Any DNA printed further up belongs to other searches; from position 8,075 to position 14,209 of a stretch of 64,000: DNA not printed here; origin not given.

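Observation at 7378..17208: Three-gene secreted RHS system without T6SS hallmarks: 1032-aa partner + signal-peptide RHS + lipoprotein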

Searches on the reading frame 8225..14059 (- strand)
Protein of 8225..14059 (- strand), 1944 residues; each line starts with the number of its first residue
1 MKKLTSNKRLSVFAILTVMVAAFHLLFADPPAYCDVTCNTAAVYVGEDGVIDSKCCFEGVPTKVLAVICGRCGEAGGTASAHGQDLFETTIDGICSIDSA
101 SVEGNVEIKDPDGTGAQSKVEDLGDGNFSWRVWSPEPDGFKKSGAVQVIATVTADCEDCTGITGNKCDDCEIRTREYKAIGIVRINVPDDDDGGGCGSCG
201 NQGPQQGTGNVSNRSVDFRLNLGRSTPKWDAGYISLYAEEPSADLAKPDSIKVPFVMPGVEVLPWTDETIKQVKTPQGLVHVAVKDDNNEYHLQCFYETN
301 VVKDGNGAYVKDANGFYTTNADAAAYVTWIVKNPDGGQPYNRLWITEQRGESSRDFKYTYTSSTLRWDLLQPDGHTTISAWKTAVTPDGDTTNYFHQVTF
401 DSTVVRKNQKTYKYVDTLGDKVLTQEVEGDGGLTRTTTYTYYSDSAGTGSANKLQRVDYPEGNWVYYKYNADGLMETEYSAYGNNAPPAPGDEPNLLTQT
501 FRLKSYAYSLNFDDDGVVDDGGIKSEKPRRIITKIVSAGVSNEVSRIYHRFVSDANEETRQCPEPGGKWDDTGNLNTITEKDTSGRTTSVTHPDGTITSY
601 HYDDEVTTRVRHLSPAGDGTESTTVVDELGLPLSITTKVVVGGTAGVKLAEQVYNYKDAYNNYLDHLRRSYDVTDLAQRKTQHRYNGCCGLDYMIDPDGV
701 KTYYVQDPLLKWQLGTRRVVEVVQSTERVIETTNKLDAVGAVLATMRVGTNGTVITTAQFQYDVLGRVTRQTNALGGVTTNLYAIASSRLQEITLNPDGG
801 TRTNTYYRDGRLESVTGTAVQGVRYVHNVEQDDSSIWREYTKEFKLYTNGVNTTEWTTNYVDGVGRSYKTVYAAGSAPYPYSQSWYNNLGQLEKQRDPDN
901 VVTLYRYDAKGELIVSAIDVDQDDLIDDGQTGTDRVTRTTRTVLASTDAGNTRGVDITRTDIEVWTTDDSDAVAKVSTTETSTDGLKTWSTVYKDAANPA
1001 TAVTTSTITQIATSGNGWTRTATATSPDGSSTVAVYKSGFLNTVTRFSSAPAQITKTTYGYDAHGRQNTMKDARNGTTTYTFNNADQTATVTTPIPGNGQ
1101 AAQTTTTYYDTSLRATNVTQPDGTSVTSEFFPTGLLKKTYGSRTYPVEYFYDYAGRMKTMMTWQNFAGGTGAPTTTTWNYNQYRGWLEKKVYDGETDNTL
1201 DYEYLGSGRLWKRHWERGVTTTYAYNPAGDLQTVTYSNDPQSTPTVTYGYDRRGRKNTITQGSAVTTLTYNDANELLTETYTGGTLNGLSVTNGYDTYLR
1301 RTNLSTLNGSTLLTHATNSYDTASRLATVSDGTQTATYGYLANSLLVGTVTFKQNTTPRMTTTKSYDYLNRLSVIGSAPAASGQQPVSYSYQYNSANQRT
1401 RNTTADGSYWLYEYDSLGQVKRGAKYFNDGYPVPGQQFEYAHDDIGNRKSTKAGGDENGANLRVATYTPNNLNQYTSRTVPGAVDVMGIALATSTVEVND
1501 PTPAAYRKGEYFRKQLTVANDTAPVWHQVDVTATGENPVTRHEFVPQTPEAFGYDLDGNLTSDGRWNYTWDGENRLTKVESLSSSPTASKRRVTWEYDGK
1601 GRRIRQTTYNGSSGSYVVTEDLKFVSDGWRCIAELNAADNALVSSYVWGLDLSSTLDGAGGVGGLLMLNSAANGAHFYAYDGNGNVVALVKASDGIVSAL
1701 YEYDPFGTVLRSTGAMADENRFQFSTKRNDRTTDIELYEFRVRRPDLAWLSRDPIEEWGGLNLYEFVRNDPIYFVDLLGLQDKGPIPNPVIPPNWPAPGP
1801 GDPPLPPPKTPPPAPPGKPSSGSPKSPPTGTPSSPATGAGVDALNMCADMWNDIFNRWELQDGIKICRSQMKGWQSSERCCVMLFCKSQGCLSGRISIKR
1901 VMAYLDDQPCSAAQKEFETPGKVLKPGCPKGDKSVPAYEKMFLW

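Call 6: search_protein_families(library=pfam, proteins=[window:8225-14059:-], max_evalue=0.01)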
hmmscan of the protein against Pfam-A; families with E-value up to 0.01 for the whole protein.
window:8225-14059:- (1944 aa): 1 family
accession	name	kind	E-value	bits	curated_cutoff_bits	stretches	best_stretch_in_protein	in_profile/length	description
PF05593.20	RHS_repeat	-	3.6e-15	56.4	22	2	886-920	1-34/38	RHS Repeat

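Call 7: search_protein_families(library=ncbifam, proteins=[window:8225-14059:-], max_evalue=0.01)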
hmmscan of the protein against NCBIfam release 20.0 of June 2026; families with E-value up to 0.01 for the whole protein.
window:8225-14059:- (1944 aa): 2 families
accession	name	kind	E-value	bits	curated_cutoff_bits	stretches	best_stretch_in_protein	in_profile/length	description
TIGR03696.1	Rhs_assc_core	domain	2e-13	50.6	32.5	1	1703-1780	1-76/76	RHS repeat-associated core domain-containing protein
TIGR01643.1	YD_repeat_2x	repeat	1.7e-06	28.3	15.8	0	582-604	2-24/42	YD repeat-containing protein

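Call 19: search_solved_structures(query=window:8225-14059:-, max_evalue=0.01)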
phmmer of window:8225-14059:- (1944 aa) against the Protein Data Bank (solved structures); distinct sequences matched with E-value up to 0.01: 1.
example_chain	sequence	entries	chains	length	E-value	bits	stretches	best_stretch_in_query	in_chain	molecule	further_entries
5kis_B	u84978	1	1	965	6e-08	33.6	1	1366-1832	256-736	RHS2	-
